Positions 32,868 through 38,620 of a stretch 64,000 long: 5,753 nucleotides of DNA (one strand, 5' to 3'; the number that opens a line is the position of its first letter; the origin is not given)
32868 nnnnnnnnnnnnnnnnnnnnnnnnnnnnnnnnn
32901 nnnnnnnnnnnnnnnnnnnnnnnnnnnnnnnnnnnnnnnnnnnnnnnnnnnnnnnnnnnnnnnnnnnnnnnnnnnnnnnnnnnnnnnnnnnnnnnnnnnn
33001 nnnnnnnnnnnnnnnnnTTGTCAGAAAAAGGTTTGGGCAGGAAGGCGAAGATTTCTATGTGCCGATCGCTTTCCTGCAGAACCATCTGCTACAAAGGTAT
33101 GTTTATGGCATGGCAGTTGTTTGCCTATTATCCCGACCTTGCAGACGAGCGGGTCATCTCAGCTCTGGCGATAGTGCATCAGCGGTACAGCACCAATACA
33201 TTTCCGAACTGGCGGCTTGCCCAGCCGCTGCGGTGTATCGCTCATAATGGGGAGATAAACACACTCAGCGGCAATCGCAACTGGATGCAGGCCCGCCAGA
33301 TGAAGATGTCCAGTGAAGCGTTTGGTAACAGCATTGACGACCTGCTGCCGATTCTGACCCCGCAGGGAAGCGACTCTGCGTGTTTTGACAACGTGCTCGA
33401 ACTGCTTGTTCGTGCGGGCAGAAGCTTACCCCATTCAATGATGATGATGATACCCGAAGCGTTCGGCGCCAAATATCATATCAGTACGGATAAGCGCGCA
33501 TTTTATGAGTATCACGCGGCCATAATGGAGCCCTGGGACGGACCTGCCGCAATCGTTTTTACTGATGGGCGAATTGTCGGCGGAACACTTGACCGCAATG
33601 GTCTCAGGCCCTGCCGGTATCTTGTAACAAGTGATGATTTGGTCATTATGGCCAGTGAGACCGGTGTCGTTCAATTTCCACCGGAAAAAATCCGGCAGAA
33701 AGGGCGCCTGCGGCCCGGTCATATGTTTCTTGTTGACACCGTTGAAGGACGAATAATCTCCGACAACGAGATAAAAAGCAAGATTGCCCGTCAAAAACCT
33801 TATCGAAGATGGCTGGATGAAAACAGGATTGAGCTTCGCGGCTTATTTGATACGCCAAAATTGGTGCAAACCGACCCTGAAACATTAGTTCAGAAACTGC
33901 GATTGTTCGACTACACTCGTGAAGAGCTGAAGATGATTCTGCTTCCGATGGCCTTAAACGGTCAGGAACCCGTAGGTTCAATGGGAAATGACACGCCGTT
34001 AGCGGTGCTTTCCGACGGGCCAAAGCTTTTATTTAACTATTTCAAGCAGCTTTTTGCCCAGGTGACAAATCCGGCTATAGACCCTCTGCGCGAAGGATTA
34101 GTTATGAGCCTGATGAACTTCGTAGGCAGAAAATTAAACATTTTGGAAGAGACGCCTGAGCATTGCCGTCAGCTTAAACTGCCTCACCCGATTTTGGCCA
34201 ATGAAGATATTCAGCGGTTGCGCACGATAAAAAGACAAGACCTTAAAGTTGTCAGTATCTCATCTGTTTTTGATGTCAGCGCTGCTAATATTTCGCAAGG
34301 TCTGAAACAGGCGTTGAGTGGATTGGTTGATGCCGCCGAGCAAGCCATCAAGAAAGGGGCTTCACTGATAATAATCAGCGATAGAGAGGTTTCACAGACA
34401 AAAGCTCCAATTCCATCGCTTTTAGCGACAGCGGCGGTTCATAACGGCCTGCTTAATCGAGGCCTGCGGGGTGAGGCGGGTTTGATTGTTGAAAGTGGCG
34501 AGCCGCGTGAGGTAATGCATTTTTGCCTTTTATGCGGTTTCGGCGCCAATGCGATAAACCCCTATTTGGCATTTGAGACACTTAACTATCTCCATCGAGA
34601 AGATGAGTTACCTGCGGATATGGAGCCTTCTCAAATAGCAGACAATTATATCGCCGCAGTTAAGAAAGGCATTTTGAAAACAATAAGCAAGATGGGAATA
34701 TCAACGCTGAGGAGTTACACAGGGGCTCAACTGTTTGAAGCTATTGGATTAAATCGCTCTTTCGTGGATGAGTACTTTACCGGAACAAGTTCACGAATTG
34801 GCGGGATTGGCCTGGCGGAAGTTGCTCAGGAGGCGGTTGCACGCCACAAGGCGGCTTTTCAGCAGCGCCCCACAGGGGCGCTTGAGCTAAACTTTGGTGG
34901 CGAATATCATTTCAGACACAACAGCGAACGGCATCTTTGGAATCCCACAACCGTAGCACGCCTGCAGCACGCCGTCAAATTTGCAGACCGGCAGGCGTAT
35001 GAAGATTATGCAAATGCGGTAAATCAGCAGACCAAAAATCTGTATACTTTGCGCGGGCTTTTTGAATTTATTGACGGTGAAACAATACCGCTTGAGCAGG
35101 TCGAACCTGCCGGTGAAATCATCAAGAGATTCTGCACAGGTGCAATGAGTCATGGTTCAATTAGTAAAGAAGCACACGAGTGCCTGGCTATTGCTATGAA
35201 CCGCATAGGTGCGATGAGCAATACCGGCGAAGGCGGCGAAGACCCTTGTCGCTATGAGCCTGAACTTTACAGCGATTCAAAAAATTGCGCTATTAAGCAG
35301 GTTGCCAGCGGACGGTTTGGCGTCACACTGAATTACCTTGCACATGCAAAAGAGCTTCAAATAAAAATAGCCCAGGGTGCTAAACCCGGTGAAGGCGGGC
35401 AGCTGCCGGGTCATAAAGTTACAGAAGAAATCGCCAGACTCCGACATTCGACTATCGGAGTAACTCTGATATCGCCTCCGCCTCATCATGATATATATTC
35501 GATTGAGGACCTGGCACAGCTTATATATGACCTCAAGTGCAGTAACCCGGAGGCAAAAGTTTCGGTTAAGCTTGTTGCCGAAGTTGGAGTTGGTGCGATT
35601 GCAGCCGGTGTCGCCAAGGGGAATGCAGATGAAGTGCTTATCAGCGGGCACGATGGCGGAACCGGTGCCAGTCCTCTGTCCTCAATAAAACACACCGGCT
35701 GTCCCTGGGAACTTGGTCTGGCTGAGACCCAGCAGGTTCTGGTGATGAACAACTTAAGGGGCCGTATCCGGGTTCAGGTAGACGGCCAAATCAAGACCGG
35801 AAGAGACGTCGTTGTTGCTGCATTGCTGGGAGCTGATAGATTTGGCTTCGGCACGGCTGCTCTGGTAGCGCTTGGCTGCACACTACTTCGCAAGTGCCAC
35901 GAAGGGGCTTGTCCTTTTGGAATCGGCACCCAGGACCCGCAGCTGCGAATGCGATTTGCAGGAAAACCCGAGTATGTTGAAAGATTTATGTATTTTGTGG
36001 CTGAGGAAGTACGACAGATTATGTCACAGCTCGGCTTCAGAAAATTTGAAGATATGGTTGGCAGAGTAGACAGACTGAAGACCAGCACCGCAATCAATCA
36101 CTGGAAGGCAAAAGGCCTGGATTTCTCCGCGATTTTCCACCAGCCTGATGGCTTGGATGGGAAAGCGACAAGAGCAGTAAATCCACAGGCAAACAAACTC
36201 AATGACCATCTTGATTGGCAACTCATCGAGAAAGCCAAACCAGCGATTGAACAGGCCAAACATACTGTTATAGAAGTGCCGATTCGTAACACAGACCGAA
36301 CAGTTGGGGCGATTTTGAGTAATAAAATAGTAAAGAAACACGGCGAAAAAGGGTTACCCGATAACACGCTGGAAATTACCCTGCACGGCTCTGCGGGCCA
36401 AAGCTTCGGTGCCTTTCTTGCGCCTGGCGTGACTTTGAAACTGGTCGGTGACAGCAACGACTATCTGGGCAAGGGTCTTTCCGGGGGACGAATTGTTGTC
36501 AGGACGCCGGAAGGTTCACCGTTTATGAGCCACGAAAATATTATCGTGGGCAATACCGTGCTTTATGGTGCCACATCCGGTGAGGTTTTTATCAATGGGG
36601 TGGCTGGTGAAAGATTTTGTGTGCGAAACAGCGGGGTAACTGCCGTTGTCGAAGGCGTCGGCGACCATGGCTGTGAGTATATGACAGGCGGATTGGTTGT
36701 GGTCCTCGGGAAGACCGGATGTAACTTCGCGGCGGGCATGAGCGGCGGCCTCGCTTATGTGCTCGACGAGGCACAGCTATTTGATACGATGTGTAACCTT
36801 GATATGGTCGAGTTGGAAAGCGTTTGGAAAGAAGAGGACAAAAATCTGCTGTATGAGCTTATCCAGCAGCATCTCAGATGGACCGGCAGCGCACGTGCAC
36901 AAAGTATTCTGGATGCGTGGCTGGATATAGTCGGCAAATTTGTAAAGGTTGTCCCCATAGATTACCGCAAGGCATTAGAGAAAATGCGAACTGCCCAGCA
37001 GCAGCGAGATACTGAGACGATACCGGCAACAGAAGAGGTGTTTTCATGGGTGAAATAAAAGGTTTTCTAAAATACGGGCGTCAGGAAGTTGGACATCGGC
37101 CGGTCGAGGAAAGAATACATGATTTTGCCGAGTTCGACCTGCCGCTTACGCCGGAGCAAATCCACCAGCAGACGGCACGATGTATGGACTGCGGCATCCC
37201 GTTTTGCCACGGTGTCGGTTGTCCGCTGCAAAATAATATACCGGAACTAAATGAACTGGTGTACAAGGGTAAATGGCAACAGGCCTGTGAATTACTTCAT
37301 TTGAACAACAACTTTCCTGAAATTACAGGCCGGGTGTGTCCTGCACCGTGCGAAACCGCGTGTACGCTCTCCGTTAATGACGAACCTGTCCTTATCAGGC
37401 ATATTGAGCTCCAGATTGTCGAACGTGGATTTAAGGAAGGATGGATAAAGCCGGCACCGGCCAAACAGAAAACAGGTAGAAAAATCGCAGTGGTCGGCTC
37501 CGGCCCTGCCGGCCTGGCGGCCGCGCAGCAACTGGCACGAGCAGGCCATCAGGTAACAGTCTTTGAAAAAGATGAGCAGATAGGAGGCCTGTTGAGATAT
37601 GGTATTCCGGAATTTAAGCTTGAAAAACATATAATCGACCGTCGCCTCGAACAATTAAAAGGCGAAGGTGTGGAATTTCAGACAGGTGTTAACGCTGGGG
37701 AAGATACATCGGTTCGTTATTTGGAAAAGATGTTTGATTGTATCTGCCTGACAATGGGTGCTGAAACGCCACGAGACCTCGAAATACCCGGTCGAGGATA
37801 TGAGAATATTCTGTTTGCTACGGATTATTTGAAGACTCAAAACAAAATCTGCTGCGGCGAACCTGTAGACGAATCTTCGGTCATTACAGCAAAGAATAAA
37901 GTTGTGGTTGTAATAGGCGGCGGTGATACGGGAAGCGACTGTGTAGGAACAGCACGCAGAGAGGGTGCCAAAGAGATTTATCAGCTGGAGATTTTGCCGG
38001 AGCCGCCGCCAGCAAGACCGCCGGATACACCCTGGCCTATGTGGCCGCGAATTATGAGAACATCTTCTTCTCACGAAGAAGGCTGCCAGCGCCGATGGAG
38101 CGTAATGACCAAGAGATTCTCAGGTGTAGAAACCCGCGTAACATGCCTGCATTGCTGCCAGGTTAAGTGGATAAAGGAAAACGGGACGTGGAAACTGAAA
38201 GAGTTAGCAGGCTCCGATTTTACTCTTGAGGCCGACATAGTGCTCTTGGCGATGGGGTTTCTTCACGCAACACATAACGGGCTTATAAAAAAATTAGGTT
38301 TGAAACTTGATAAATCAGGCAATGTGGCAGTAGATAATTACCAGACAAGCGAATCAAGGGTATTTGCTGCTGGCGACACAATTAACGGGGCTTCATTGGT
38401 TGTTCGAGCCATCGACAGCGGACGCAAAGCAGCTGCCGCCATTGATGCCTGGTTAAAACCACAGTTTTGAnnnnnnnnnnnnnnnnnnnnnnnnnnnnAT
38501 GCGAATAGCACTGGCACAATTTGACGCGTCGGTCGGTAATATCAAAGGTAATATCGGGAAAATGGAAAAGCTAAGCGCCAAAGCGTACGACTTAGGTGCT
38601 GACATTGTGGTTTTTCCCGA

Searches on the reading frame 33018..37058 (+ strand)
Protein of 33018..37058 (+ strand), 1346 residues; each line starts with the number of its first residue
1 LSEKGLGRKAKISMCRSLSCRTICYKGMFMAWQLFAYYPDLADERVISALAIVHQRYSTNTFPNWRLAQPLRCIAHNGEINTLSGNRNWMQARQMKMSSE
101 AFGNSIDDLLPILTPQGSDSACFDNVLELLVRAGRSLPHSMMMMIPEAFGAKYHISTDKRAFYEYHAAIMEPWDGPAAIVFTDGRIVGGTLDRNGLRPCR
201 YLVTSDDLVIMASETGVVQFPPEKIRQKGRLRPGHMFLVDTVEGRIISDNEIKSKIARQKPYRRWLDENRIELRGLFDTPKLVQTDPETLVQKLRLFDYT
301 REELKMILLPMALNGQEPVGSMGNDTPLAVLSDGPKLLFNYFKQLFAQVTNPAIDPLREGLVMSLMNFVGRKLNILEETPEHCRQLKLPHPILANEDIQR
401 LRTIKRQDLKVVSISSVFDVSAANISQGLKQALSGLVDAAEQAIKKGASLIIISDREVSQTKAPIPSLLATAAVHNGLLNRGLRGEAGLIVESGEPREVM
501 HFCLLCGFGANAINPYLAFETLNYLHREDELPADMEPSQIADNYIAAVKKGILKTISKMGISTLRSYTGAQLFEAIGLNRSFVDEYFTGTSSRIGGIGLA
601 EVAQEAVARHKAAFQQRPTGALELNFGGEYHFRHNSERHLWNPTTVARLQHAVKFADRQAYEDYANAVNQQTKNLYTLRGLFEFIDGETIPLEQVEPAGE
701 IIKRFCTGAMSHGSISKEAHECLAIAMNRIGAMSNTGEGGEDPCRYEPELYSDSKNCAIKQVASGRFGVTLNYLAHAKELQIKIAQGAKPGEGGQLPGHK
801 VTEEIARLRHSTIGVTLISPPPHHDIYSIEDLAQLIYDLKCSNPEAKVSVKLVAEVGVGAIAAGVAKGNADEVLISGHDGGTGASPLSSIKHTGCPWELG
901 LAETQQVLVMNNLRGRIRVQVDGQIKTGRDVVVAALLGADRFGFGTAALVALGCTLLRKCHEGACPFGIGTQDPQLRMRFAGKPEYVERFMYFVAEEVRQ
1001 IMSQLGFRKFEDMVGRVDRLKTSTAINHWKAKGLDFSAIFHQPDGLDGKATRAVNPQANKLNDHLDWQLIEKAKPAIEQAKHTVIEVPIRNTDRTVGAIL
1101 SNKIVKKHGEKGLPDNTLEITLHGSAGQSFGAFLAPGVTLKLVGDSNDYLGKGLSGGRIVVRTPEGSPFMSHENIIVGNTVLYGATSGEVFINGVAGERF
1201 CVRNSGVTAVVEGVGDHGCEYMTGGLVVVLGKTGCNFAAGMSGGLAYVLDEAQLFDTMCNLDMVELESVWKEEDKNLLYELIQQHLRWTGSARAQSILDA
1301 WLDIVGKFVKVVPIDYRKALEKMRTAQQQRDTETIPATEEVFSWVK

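Call 65: search_protein_families(library=pfam, proteins=[window:33018-37058:+], max_evalue=0.00001)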
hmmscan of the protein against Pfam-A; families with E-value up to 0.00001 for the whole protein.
window:33018-37058:+ (1346 aa): 4 families
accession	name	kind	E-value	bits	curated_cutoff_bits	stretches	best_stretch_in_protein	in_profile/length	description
PF01645.23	Glu_synthase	-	3.6e-146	487.5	20.4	1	642-1007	4-368/369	Conserved region in glutamate synthase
PF00310.26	GATase_2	-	1.3e-122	410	19.9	1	14-265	169-420/420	Glutamine amidotransferases class-II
PF04898.20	Glu_syn_central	-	3.6e-111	371.5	22.8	1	293-579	2-277/277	Glutamate synthase central domain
PF01493.24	GXGXG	-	4.3e-86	287.7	32.5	1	1088-1275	2-189/190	GXGXG motif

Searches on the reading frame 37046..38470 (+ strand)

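Call 65: search_protein_families(library=pfam, proteins=[window:37046-38470:+], max_evalue=0.00001)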
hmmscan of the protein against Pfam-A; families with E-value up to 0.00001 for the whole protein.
window:37046-38470:+ (474 aa): 11 families
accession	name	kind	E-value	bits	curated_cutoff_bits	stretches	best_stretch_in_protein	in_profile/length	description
PF07992.20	Pyr_redox_2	-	1.9e-27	96.9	26.1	1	146-459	2-291/291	Pyridine nucleotide-disulphide oxidoreductase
PF14691.11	Fer4_20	-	6.8e-23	81.1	25.8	1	23-131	1-111/113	Dihydroprymidine dehydrogenase domain II, 4Fe-4S cluster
PF13450.12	NAD_binding_8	-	7.3e-11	42.6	21.9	1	149-183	1-35/68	NAD(P)-binding Rossmann-like domain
PF01593.30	Amino_oxidase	-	3.6e-10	40.2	19.8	1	155-184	2-31/443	Flavin containing amine oxidoreductase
PF00070.33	Pyr_redox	-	2.1e-09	38.2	22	0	146-180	1-35/82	Pyridine nucleotide-disulphide oxidoreductase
PF12831.13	FAD_oxidored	-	2.3e-08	34.2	27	1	147-185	2-40/416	FAD dependent oxidoreductase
PF01266.30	DAO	-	2e-07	31.3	27.9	1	146-180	1-35/353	FAD dependent oxidoreductase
PF13738.12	Pyr_redox_3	-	2e-07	31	30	0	149-180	2-33/305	Pyridine nucleotide-disulphide oxidoreductase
PF00890.30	FAD_binding_2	-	9.7e-07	28.7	20.4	1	147-181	2-36/414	FAD binding domain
PF03486.20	HI0933_like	-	1.1e-06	28.8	50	1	146-180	2-36/244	HI0933-like protein Rossmann domain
PF03853.21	YjeF_N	-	9.6e-06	26.1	24.9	0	281-305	23-47/169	YjeF-related protein N-terminus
